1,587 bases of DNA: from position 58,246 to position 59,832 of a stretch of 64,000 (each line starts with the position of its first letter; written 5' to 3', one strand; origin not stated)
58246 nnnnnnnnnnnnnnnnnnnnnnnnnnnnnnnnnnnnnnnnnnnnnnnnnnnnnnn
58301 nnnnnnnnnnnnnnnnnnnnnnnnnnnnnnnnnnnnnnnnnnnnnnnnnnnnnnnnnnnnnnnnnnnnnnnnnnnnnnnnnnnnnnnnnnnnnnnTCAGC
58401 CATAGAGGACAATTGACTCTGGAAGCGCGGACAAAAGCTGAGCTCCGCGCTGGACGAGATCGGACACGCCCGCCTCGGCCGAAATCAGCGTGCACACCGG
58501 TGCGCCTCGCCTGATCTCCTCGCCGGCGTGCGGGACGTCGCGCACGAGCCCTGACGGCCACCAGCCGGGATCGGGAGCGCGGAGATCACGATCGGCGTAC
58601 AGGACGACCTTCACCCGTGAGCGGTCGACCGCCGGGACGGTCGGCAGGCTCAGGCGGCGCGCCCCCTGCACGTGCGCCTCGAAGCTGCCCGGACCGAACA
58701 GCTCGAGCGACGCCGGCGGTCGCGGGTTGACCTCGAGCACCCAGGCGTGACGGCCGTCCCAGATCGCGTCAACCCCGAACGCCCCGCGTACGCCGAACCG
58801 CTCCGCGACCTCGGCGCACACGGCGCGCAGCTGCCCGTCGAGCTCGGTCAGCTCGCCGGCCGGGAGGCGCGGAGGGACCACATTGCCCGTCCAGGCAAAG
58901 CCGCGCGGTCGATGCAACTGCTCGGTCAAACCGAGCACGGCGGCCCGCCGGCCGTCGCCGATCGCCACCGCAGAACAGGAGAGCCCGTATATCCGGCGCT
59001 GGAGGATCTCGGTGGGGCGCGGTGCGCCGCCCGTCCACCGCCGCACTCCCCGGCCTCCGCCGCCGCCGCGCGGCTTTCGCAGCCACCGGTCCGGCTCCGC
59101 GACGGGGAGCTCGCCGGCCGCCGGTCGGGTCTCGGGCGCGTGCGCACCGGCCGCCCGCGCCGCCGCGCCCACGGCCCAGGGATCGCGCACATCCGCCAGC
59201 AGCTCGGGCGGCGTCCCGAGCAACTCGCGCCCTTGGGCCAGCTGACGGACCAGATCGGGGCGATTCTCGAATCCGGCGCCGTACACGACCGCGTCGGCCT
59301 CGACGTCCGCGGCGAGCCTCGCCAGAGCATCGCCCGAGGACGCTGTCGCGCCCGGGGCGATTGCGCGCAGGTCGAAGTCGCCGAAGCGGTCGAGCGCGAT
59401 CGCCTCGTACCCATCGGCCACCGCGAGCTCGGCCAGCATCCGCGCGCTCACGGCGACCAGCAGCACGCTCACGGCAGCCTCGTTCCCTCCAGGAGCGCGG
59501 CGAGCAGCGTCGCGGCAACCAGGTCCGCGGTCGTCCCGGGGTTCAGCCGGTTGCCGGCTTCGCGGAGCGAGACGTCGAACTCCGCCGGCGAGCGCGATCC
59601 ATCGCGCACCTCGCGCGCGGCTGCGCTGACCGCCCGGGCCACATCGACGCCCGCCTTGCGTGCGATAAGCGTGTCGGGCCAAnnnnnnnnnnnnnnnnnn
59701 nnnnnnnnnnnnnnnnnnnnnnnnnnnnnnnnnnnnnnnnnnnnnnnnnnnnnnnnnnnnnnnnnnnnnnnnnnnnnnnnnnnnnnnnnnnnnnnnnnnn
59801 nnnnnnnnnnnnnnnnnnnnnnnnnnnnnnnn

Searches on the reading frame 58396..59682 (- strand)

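Call 73: search_protein_families(library=pfam, proteins=[window:58396-59682:-], max_evalue=0.00001)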
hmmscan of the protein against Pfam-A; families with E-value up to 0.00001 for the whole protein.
window:58396-59682:- (428 aa): 1 family
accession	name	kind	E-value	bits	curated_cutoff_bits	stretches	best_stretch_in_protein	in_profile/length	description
PF02655.19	ATP-grasp_3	-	3.4e-18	66.7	23.2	1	176-324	12-159/160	ATP-grasp domain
